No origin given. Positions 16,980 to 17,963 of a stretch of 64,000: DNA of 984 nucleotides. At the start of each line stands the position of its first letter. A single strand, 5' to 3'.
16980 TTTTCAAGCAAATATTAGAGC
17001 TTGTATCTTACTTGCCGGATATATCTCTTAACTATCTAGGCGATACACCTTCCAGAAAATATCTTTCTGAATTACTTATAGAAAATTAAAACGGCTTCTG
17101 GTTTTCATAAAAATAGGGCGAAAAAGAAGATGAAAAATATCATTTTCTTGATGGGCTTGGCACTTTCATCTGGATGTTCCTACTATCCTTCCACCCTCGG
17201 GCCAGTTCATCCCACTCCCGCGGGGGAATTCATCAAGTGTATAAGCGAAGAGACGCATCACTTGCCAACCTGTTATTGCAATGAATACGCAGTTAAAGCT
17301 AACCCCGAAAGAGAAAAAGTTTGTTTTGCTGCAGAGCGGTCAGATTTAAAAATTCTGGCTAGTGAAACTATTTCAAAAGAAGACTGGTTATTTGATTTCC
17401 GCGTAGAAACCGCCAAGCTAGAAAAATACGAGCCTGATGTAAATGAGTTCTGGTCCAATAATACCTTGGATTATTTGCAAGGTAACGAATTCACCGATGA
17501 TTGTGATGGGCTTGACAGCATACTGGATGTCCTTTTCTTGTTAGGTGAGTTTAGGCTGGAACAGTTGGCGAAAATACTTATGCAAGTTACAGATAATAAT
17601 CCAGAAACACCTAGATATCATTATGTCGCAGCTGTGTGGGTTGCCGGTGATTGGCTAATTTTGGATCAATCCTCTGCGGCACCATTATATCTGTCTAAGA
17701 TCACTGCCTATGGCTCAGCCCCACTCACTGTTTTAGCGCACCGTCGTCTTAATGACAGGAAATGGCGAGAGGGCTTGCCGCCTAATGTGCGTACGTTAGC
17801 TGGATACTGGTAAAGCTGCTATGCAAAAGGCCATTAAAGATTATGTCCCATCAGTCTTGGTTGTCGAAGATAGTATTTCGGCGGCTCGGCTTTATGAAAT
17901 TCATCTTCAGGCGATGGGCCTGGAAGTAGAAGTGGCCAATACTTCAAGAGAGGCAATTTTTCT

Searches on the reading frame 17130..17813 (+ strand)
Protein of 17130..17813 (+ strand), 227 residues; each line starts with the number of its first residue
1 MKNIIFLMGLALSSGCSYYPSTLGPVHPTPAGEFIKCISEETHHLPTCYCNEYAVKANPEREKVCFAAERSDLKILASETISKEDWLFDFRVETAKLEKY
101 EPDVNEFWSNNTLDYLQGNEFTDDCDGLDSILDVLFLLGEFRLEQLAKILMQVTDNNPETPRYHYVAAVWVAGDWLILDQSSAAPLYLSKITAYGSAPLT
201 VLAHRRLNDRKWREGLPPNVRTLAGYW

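Call 3: search_protein_families(library=pfam, proteins=[window:17130-17813:+], max_evalue=0.01)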
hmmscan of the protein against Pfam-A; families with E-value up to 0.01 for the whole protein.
window:17130-17813:+ (227 aa): 0 families

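Call 35: search_protein_families(library=ncbifam, proteins=[window:17130-17813:+], max_evalue=0.001)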
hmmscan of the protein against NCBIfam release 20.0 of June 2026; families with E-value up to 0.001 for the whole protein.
window:17130-17813:+ (227 aa): 0 families

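Call 53: find_homologous_proteins(query=window:17130-17813:+, max_evalue=0.001)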
Query window:17130-17813:+ (227 aa): 5 proteins with E <= 0.001 among 220 candidates.
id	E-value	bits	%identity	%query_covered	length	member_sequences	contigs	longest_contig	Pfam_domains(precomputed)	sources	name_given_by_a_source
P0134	3.9e-138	476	89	100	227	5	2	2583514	-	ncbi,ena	-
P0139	1.5e-68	249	51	93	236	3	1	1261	-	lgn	-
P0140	8.1e-55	204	53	75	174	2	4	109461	-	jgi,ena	-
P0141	7.2e-50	188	44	97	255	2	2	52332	-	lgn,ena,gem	-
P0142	4.3e-49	185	44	97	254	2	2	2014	-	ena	-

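Call 54: find_encoding_contigs(protein=P0141, flank=8000, max_places=2)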
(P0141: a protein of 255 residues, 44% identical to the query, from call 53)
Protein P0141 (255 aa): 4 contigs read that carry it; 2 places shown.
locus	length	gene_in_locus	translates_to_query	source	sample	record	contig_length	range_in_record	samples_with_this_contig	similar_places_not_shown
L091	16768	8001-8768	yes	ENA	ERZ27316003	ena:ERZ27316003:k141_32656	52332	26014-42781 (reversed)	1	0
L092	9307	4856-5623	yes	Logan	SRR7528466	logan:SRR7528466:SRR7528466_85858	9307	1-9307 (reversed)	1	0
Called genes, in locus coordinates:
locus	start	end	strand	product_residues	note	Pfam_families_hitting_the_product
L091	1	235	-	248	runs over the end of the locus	PF00899:ThiF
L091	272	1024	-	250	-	PF01633:Choline_kinase, PF01636:APH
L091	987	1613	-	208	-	PF04973:NMN_transporter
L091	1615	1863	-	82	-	PF01910:Thiamine_BP (weak)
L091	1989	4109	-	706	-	PF07715:Plug, PF00593:TonB_dep_Rec_b-barrel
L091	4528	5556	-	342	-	PF01522:Polysacc_deac_1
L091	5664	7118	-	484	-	PF03446:NAD_binding_2, PF00393:6PGD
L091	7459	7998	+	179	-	-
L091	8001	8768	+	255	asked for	-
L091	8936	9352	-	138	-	PF00072:Response_reg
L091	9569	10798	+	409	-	PF00158:Sigma54_activat, PF14532:Sigma54_activ_2, PF07728:AAA_5 (weak), PF25601:AAA_lid_14, PF02954:HTH_8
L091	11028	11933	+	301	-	PF18306:LDcluster4, PF03641:Lysine_decarbox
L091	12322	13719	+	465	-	PF00989:PAS, PF13188:PAS_8, PF08448:PAS_4, PF13426:PAS_9, PF00512:HisKA, PF13581:HATPase_c_2 (weak), PF02518:HATPase_c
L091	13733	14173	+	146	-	PF00072:Response_reg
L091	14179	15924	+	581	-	PF00072:Response_reg, PF00990:GGDEF, PF00563:EAL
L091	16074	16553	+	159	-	PF00072:Response_reg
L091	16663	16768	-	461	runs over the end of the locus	PF04734:Ceramidase_alk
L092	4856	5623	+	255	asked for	-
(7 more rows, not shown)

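Call 55: find_encoding_contigs(protein=P0140, flank=8000, max_places=2)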
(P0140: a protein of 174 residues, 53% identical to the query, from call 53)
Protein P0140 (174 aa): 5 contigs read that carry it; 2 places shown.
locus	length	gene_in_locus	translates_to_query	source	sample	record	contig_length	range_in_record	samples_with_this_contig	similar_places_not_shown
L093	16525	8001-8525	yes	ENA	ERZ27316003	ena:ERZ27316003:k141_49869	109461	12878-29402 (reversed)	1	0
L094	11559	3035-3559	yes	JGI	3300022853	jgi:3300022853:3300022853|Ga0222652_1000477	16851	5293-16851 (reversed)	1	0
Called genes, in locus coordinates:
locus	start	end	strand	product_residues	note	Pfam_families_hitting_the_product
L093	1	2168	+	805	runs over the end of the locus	PF02518:HATPase_c, PF00204:DNA_gyraseB, PF01751:Toprim, PF21249:GyrB_hook, PF18053:GyrB_insert, PF00986:DNA_gyraseB_C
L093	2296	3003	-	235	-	PF01553:Acyltransferase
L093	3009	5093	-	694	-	PF02092:tRNA_synt_2f, PF05746:DALR_1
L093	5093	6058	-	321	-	PF02091:tRNA-synt_2e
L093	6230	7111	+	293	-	PF03279:Lip_A_acyltrans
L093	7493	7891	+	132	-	-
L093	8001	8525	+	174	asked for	-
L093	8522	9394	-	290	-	PF13276:HTH_21, PF00665:rve, PF13683:rve_3, PF13333:rve_2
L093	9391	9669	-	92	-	PF01527:HTH_Tnp_1, PF13384:HTH_23 (weak)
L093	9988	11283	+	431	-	PF00072:Response_reg, PF00158:Sigma54_activat, PF14532:Sigma54_activ_2, PF07724:AAA_2 (weak), PF07728:AAA_5 (faint), PF25601:AAA_lid_14, PF02954:HTH_8 (weak)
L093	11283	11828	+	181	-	PF07700:HNOB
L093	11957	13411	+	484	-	PF00512:HisKA, PF02518:HATPase_c, PF00072:Response_reg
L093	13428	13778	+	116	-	-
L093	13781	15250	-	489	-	PF02386:TrkH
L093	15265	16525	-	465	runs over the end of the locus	PF00070:Pyr_redox (faint), PF01262:AlaDh_PNT_C (faint), PF02254:TrkA_N, PF02558:ApbA (weak), PF03721:UDPG_MGDP_dh_N (weak), PF02080:TrkA_C, PF02254:TrkA_N, PF02080:TrkA_C, +5 more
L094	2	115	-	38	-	?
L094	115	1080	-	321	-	PF02091:tRNA-synt_2e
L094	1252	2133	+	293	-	PF03279:Lip_A_acyltrans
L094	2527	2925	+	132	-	-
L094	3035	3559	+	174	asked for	-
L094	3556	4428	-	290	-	PF13276:HTH_21, PF00665:rve, PF13683:rve_3, PF13333:rve_2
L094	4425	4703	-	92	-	PF01527:HTH_Tnp_1, PF13384:HTH_23 (weak)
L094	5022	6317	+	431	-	PF00072:Response_reg, PF00158:Sigma54_activat, PF14532:Sigma54_activ_2, PF07724:AAA_2 (weak), PF07728:AAA_5 (faint), PF25601:AAA_lid_14, PF02954:HTH_8 (weak)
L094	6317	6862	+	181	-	PF07700:HNOB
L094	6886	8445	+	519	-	PF07701:HNOBA (faint), PF00512:HisKA, PF02518:HATPase_c, PF00072:Response_reg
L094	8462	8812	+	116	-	-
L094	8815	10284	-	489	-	PF02386:TrkH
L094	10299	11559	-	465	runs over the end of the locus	PF00070:Pyr_redox (faint), PF01262:AlaDh_PNT_C (faint), PF02254:TrkA_N, PF02558:ApbA (weak), PF03721:UDPG_MGDP_dh_N (weak), PF02080:TrkA_C, PF02254:TrkA_N, PF02080:TrkA_C, +5 more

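Call 67: search_protein_families(library=phrogs, proteins=[window:17130-17813:+], max_evalue=0.001)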
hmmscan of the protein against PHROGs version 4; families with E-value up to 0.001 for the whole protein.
window:17130-17813:+ (227 aa): 0 families

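Call 74: predict_structure(alignment_id=A3)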
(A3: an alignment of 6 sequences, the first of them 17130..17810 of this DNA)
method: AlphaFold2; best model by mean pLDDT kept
length: 227 residues; sequences in the alignment: 6
mean_pLDDT: 72.4   pTM: 0.68
mean pLDDT of the five models: 72.4, 51.2, 47.2, 40.8, 37.1
residues with pLDDT >= 90: 25; 70-90: 120; 50-70: 45; < 50: 37
segments of 3 or more residues with pLDDT < 50: 1-3, 6-30, 219-227
pLDDT, mean of each block of 10 residues (from residue 1): 47 39 39 69 75 86 90 83 89 86 62 90 70 85 86 68 82 87 82 70 79 54 34
secondary structure, 60 per line:
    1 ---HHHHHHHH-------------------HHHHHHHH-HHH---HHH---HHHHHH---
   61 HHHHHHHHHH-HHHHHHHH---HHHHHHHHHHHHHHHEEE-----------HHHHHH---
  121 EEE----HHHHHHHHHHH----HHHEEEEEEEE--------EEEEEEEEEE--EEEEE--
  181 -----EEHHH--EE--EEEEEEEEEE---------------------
elements in order: H4-11 H31-38 H52-57 H61-70 H72-79 H83-97 E98-100 H112-117 E121-123 H128-138 E146-153 E162-171 E174-178 E197-206

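Call 79: search_protein_families(library=pfam, proteins=[L093:7493-7891:+, L091:7459-7998:+, window:17130-17813:+, L091:8001-8768:+], max_evalue=5)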
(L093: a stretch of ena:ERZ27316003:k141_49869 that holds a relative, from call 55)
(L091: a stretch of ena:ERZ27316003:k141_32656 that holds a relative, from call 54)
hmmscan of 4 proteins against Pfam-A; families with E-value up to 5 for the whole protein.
L093:7493-7891:+ (132 aa): 0 families

L091:7459-7998:+ (179 aa): 0 families

window:17130-17813:+ (227 aa): 2 families
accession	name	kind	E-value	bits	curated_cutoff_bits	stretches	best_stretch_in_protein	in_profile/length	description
PF04473.18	DUF553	-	0.13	12.2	20.5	1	149-183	84-116/140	Transglutaminase-like domain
PF20292.4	MC7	-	0.22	12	27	1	117-144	36-63/69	ABC-three component (ABC-3C) system Middle Component 7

L091:8001-8768:+ (255 aa): 0 families
